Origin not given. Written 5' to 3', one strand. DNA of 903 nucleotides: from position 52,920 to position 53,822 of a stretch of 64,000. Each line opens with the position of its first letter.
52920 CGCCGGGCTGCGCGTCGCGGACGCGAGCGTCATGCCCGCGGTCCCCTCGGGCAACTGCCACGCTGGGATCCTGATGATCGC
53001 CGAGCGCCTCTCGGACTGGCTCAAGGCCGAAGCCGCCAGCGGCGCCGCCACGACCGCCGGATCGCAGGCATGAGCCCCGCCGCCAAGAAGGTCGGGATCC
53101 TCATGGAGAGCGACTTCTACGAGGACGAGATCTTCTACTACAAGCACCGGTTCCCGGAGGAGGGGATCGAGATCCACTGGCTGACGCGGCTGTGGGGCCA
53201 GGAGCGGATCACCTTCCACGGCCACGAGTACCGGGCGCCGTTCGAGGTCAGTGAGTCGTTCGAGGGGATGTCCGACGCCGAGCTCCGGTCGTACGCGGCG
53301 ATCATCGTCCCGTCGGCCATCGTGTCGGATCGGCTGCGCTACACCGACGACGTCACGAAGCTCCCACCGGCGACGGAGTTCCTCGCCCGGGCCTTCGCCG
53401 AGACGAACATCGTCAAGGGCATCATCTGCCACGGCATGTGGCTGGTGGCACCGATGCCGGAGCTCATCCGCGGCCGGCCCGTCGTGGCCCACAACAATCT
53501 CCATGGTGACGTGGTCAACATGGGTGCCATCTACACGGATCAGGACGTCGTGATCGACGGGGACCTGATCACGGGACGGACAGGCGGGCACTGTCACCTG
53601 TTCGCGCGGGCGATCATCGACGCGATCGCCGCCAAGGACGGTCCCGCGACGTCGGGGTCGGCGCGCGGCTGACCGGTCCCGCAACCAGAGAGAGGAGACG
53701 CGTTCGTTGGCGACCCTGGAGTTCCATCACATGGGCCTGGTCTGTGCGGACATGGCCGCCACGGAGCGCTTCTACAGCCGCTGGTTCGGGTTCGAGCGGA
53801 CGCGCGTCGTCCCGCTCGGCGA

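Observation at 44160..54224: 13-gene same-strand operon with nine NTF2-fold domains plus a BFD-like ThDP enzyme, GMC oxidoreductase, 4-OT tautomerase, two DJ-1/PfpI proteins and a VOC protein: candidate undescribed carbonyl/enol-chemistry pathway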

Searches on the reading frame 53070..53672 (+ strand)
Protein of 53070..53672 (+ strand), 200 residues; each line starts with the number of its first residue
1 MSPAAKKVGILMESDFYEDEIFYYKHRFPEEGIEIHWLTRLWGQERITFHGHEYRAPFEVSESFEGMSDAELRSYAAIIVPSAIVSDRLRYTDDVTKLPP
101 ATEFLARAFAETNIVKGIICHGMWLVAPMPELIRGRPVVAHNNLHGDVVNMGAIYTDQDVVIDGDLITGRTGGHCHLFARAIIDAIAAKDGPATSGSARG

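Call 6: search_protein_families(library=pfam, proteins=[window:53070-53672:+], max_evalue=0.01)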
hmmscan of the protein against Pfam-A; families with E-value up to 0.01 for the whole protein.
window:53070-53672:+ (200 aa): 1 family
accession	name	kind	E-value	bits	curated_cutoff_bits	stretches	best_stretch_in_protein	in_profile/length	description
PF01965.30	DJ-1_PfpI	-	7.9e-15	55.5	26.6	1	6-184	1-164/165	DJ-1/PfpI family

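Call 23: search_solved_structures(query=window:53070-53672:+, max_evalue=0.001, show_alignments=1)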
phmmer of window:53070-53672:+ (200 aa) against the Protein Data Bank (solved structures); distinct sequences matched with E-value up to 0.001: 18.
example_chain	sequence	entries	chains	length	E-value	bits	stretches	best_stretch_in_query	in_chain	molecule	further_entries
8r3n_B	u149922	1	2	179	9.9e-15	57.8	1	6-187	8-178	Protease PfpI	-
3fse_A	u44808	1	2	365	4e-11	46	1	6-187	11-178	two-domain protein containing DJ-1/ThiJ/PfpI-like and ferritin-like domains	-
1g2i_A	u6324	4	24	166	1.4e-10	44.3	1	7-183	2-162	PROTEASE I | Deglycase PH1704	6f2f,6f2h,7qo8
3l18_A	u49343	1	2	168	3.5e-10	42.9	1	7-183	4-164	Intracellular protease I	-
6hf6_A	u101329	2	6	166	5.5e-10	42.3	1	7-183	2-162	Deglycase PH1704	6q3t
4y0n_A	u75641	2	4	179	2.6e-09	40.1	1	6-185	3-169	Uncharacterized protein SAV1875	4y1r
4y1f_A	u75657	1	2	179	4.7e-09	39.2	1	6-185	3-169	Uncharacterized protein SAV1875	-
4y1g_A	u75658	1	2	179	6e-09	38.9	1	44-185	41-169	Uncharacterized protein SAV1875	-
1oi4_A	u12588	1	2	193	8.1e-09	38.5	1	5-183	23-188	HYPOTHETICAL PROTEIN YHBO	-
5tw0_A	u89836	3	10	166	3.5e-08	36.4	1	11-183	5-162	Peptidase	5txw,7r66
4y1e_A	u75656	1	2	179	1.3e-07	34.6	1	6-185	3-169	Uncharacterized protein SAV1875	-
4ofw_A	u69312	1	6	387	2.9e-07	33.4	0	69-189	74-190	Protein DJ-1 homolog D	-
3uk7_A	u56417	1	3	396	3.1e-07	33.3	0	69-189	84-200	Class I glutamine amidotransferase-like domain-containing protein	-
4ge3_A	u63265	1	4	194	4.3e-05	26.3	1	102-190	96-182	Uncharacterized protein C22E12.03c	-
4qyt_A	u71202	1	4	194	6.8e-05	25.7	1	102-190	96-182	Uncharacterized protein C22E12.03c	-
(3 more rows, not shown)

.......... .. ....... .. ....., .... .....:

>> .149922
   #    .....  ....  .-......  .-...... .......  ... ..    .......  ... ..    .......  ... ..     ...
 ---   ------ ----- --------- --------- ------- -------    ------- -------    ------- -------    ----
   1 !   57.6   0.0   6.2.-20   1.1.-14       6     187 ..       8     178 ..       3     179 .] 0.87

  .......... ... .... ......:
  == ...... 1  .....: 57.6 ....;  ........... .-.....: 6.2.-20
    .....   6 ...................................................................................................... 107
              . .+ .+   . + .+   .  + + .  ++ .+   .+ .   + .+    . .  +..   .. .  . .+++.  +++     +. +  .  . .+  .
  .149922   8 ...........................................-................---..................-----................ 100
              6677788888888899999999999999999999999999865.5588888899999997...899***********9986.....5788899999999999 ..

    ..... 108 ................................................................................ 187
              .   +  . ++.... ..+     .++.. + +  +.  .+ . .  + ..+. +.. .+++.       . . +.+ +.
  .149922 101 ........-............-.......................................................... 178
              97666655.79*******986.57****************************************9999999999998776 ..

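Call 39: search_protein_families(library=ncbifam, proteins=[window:53070-53672:+], max_evalue=0.001)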
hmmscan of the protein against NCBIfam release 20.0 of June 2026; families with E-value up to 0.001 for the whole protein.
window:53070-53672:+ (200 aa): 2 families
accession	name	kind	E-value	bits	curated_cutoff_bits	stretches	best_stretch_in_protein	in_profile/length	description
TIGR01382.1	PfpI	subfamily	2.4e-19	69.5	139.05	1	8-186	2-168/169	DJ-1/PfpI/YhbO family deglycase/protease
NF040823.1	deglyc_PfpI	equivalog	3.9e-12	46.3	330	1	7-182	2-161/166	deglycase PfpI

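Call 48: find_related_loci(query=A2, collection=metagenome_contigs, flank=10000)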
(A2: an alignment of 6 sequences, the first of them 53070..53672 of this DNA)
Query A2 (200 aa) in metagenome_contigs; peptide patterns used: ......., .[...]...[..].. (x = any residue, [..] = any of these).
600 stretches matched a pattern (row limit reached: there are more); 505 encode a relative of the query (tblastn E <= 1e-3); the best 80 are kept; 80 distinct loci.
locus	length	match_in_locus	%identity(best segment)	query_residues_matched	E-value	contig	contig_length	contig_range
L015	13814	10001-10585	90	1-195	2e-121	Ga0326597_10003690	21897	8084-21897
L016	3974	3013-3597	88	1-195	2e-118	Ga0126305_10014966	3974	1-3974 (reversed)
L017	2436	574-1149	88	1-192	3e-122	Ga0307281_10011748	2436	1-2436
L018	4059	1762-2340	83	1-193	1e-114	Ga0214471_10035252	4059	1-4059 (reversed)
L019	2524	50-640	83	1-197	4e-118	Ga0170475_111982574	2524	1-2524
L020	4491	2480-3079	80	1-200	7e-110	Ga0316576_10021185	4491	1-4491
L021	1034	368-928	81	1-187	5e-116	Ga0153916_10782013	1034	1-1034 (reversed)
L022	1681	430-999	81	1-190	3e-112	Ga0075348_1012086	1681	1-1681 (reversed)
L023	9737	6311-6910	74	1-200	8e-104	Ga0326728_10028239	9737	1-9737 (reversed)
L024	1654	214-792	78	1-193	2e-110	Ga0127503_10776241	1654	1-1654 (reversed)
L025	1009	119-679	79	1-187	7e-112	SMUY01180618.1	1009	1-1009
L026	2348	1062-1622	76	1-187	7e-106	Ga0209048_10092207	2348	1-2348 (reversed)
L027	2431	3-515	87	30-200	6e-105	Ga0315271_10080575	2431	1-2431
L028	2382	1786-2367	78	6-197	2e-105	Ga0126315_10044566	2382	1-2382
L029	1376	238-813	74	1-192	5e-109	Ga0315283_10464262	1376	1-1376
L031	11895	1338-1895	77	1-186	7e-101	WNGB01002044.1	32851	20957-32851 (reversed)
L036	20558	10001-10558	77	1-186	1e-100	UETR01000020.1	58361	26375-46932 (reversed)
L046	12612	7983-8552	74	1-193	3e-99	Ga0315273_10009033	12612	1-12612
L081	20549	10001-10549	74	6-188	4e-96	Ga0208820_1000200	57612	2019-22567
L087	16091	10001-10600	69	1-200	1e-95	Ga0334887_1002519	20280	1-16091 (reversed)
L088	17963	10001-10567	71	1-189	8e-96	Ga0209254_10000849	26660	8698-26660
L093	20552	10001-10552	73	6-189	2e-95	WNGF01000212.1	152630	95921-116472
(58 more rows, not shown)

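Call 68: search_dna_similar(query=window:53070-53672:+, collection=plasmids, mode=protein, max_rows=10, max_evalue=1e-20)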
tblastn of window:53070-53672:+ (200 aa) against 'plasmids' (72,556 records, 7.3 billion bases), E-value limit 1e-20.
Records with a match: 17; places in all: 17; records where one place covers at least 80% of the query: 17.
Best place of each record, by identity: 60-80% 7; <60% 10.
By first word of the organism name: Streptomyces 8; Nostoc 4; Deinococcus 1; Runella 1; Gemmobacter 1; Gloeocapsopsis 1; Gloeothece 1.
By predicted mobility (MOB-suite, as given by PLSDB): non-mobilizable 15; conjugative 2.
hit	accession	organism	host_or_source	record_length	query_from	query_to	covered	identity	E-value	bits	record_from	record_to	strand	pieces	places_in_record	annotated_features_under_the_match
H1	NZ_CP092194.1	Deinococcus sp. KNUC1210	Setaria viridis,cell ...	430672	6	178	87%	71.7%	2e-81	270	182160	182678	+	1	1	DJ-1/PfpI family protein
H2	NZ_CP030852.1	Runella rosea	Whole organism,fresh water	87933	1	178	89%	67.4%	2e-79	264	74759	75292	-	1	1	DJ-1/PfpI family protein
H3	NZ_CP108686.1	Streptomyces sp. NBC_01014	-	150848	4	178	88%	62.3%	1e-64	222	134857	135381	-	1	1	DJ-1/PfpI family protein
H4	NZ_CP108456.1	Streptomyces sp. NBC_01267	-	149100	4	178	88%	62.3%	2e-64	221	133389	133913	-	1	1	DJ-1/PfpI family protein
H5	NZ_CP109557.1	Streptomyces sp. NBC_01387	-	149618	4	178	88%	62.3%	2e-64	221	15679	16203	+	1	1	DJ-1/PfpI family protein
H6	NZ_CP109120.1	Streptomyces sp. NBC_01766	-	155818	4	178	88%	62.3%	2e-64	221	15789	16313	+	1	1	DJ-1/PfpI family protein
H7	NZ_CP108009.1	Streptomyces sp. NBC_00334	-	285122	4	178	88%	61.7%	4e-63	217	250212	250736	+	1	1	DJ-1/PfpI family protein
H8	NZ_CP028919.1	Gemmobacter aquarius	Whole organism,fresh water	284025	4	178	88%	57.1%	4e-57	200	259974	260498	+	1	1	DJ-1/PfpI family protein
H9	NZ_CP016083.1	Streptomyces sp. SAT1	Adenophora trachelioides Maxim.,single ...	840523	6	178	87%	54.9%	3e-58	203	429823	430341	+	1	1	DJ-1/PfpI family protein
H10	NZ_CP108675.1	Streptomyces sp. NBC_01022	-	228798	6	178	87%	49.7%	1e-49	179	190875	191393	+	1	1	DJ-1/PfpI family protein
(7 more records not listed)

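Call 69: search_protein_families(library=pfam, proteins=[L036:3476-6433:+, L088:3330-4142:+, L031:779-1171:+, L031:9027-10298:+, L031:8370-8837:+, L087:12952-13284:+, L046:9337-10119:+, L081:5194-6084:+, L093:7849-9132:+], max_evalue=0.001)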
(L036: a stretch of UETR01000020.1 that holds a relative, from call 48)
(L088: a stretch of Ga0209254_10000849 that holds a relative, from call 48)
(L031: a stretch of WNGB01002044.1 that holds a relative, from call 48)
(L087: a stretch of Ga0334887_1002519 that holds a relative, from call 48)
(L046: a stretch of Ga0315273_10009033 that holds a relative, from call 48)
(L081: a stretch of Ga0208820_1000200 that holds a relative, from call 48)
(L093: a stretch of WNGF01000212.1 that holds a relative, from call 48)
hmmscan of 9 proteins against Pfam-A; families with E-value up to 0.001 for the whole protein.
L036:3476-6433:+ (985 aa): 5 families
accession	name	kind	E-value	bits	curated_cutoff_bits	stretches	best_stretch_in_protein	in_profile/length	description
PF20256.3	MoCoBD_2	-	2.9e-82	276.8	27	1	623-911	2-283/283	Molybdopterin cofactor-binding domain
PF02738.23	MoCoBD_1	-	3.8e-70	236.2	27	1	347-595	2-244/244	Molybdopterin cofactor-binding domain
PF01315.27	Ald_Xan_dh_C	-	1.6e-28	99.7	31.3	1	207-330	2-110/110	Aldehyde oxidase and xanthine dehydrogenase, a/b hammerhead domain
PF00498.31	FHA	-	7.7e-19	68.3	20.7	1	26-90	1-67/67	FHA domain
PF16697.10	Yop-YscD_cpl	-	9.6e-19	67.9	33.2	1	11-93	4-87/94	Inner membrane component of T3SS, cytoplasmic domain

L088:3330-4142:+ (270 aa): 4 families
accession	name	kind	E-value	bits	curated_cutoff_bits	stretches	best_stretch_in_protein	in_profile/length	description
PF01799.25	Fer2_2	-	1.8e-30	105.3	30.3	1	73-146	1-75/75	[2Fe-2S] binding domain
PF00111.32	Fer2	-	5.9e-08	33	21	1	6-57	2-53/77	2Fe-2S iron-sulfur cluster binding domain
PF12680.13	SnoaL_2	-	7.8e-06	26.9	27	1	169-265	2-102/102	SnoaL-like domain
PF13085.11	Fer2_3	-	4.4e-05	23.9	27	1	37-78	50-90/107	2Fe-2S iron-sulfur cluster binding domain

L031:779-1171:+ (130 aa): 1 family
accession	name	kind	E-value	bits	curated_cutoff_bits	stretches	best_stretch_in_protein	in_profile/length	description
PF12680.13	SnoaL_2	-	8.4e-08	33.2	27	1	14-116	2-101/102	SnoaL-like domain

L031:9027-10298:+ (423 aa): 2 families
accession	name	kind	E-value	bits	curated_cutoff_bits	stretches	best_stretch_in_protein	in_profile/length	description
PF07228.17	SpoIIE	-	1.4e-43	149.6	25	1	194-416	2-191/192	Stage II sporulation protein E (SpoIIE)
PF00072.30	Response_reg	-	2.7e-18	66.6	30.2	1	8-119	1-110/111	Response regulator receiver domain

L031:8370-8837:+ (155 aa): 1 family
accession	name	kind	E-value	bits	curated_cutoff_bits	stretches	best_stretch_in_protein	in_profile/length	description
PF13581.12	HATPase_c_2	-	3.7e-22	79.1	27.4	1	22-143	2-121/127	Histidine kinase-like ATPase domain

L087:12952-13284:+ (110 aa): 2 families
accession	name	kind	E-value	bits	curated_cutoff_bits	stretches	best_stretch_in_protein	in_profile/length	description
PF01740.26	STAS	-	1.1e-21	77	22.6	1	8-103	7-104/106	STAS domain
PF13466.11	STAS_2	-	1.6e-15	57.5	29.2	1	14-92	1-79/80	STAS domain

L046:9337-10119:+ (260 aa): 1 family
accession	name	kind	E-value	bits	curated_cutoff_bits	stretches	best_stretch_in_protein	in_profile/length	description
PF06736.16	TMEM175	-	1.6e-26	93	25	1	58-146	1-88/88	Endosomal/lysosomal potassium channel TMEM175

L081:5194-6084:+ (296 aa): 2 families
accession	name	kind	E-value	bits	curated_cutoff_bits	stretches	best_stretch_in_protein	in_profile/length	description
PF12706.13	Lactamase_B_2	-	1.8e-13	51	27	1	49-256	3-200/200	Beta-lactamase superfamily domain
PF00753.33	Lactamase_B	-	4.7e-05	23.8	22.7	1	34-98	3-68/196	Metallo-beta-lactamase superfamily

L093:7849-9132:+ (427 aa): 2 families
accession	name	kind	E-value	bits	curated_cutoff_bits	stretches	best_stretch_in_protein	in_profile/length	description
PF00753.33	Lactamase_B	-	7.2e-16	59.1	22.7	1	160-345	3-196/196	Metallo-beta-lactamase superfamily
PF12706.13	Lactamase_B_2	-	7.5e-05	22.9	27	1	189-225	16-53/200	Beta-lactamase superfamily domain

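Call 70: get_annotated_region(hit=H1, flank=12000)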
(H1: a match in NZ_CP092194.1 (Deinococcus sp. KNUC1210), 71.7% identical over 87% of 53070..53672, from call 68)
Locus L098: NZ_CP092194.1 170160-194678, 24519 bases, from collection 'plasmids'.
description: Deinococcus sp. KNUC1210 plasmid unnamed7, complete sequence
organism: Deinococcus sp. KNUC1210 (NCBI taxid 2917691)
taxonomy: Bacteria; Deinococcota; Deinococci; Deinococcales; Deinococcaceae; Deinococcus; Deinococcus sp. KNUC1210
host: -; source: Setaria viridis,cell culture,rhizospheric soil; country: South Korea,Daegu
typing (MOB-suite, as given by PLSDB): non-mobilizable
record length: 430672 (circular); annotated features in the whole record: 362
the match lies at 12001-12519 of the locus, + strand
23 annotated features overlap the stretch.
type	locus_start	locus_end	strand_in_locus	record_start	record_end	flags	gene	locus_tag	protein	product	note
CDS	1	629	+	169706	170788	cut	-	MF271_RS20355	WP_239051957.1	lactonase family protein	-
CDS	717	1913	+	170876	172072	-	-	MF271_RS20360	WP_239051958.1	cation:proton antiporter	GO:0006812 - monoatomic cation transport [Evidence IEA]; GO:0055085 - transmembrane transport [Evidence IEA]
CDS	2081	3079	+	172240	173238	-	-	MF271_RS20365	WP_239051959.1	hypothetical protein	-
CDS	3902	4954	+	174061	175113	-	-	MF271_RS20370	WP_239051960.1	ATP-binding protein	-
CDS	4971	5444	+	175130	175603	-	-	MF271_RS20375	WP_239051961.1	response regulator transcription factor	-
CDS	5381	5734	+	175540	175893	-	-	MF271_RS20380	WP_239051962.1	LuxR C-terminal-related transcriptional regulator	GO:0006355 - regulation of DNA-templated transcription [Evidence IEA]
CDS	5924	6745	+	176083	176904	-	-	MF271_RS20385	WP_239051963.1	type 1 glutamine amidotransferase domain-containing protein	-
CDS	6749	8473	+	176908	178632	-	-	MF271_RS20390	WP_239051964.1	thiamine pyrophosphate-binding protein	-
CDS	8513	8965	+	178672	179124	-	-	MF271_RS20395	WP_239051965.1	hypothetical protein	-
CDS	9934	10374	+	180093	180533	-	-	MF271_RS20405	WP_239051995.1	nuclear transport factor 2 family protein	-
CDS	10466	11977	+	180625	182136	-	-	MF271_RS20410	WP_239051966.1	GMC family oxidoreductase N-terminal domain-containing protein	-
CDS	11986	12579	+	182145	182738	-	-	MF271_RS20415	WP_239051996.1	DJ-1/PfpI family protein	-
CDS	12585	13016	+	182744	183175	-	-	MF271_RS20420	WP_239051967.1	VOC family protein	-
CDS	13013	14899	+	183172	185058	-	-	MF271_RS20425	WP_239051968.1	AGE family epimerase/isomerase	-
CDS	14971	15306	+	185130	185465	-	-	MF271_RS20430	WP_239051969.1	STAS domain-containing protein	-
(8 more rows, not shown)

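Call 71: get_annotated_region(hit=H2, flank=12000)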
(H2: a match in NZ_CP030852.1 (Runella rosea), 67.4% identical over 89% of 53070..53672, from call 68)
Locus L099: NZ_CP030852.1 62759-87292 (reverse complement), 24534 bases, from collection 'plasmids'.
description: Runella rosea strain HYN0085 plasmid unnamed2, complete sequence
organism: Runella rosea (NCBI taxid 2259595)
taxonomy: Bacteria; Bacteroidota; Cytophagia; Cytophagales; Spirosomataceae; Runella; Runella rosea
host: -; source: Whole organism,fresh water; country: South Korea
typing (MOB-suite, as given by PLSDB): non-mobilizable; replicon rep_cluster_597
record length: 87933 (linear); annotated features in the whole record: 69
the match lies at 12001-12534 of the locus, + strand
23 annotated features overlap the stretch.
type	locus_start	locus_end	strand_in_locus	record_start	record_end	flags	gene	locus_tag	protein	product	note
CDS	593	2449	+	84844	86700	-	-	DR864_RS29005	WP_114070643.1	glycogen synthase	-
CDS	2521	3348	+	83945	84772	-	-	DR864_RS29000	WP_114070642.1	type 1 glutamine amidotransferase domain-containing protein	-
CDS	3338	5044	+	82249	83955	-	-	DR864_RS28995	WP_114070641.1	thiamine pyrophosphate-binding protein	-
CDS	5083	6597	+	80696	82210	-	-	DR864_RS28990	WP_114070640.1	GMC family oxidoreductase N-terminal domain-containing protein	-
CDS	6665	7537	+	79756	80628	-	-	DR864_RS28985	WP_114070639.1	ester cyclase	-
CDS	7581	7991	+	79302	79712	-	-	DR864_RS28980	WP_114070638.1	ester cyclase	-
CDS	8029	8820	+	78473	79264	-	-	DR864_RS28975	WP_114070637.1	nuclear transport factor 2 family protein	-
CDS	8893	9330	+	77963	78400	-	-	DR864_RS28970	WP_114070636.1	ester cyclase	-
CDS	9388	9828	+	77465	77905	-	-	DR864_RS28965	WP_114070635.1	ester cyclase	GO:0030638 - polyketide metabolic process [Evidence IEA]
CDS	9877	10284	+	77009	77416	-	-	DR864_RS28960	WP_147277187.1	ester cyclase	-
CDS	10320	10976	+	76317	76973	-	-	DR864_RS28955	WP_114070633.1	hypothetical protein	-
CDS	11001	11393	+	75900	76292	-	-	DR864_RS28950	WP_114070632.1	nuclear transport factor 2 family protein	-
CDS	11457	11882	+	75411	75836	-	-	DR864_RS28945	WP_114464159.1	hypothetical protein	-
CDS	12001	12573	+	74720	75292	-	-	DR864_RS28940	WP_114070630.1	DJ-1/PfpI family protein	-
CDS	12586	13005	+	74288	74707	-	-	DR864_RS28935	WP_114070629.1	VOC family protein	-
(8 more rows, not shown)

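Call 72: get_annotated_region(hit=H3, flank=12000)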
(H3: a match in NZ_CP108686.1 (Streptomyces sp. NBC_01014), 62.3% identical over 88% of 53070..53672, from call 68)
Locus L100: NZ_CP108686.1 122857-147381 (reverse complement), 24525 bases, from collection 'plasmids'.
description: Streptomyces sp. NBC_01014 plasmid unnamed1, complete sequence
organism: Streptomyces sp. NBC_01014 (NCBI taxid 2903719)
taxonomy: Bacteria; Actinomycetota; Actinomycetes; Kitasatosporales; Streptomycetaceae; Streptomyces; Streptomyces sp. NBC 01014
host: -; source: -; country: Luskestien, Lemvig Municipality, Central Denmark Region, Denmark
typing (MOB-suite, as given by PLSDB): non-mobilizable; replicon rep_cluster_1910
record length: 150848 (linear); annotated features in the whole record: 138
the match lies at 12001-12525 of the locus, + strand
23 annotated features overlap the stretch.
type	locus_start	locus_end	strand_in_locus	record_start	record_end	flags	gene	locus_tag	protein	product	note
CDS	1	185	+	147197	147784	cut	-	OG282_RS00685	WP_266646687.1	TetR/AcrR family transcriptional regulator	GO:0006355 - regulation of DNA-templated transcription [Evidence IEA]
CDS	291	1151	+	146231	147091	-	-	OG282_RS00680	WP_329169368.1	transketolase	-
CDS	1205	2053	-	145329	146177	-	-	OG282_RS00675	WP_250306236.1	helix-turn-helix transcriptional regulator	GO:0006355 - regulation of DNA-templated transcription [Evidence IEA]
CDS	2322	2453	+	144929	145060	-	-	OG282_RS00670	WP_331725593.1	hypothetical protein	-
CDS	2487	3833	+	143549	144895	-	-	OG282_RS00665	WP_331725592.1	NDP-sugar synthase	-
CDS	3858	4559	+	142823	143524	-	-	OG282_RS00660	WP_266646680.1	SDR family oxidoreductase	-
CDS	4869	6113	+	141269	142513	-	-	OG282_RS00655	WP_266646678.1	transposase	-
CDS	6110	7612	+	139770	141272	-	-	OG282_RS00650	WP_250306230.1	phosphotransferase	-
CDS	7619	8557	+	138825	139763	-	-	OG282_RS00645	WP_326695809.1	NAD(P)/FAD-dependent oxidoreductase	-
CDS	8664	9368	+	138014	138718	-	-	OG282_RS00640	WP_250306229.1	EthD domain-containing protein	-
CDS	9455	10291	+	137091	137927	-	-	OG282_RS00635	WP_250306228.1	type 1 glutamine amidotransferase domain-containing protein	-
CDS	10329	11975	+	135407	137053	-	-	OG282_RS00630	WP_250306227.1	thiamine pyrophosphate-binding protein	-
CDS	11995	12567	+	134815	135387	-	-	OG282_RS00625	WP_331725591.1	DJ-1/PfpI family protein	-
CDS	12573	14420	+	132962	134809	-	-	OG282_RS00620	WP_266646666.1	AGE family epimerase/isomerase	-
CDS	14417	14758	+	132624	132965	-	-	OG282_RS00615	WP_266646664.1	STAS domain-containing protein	-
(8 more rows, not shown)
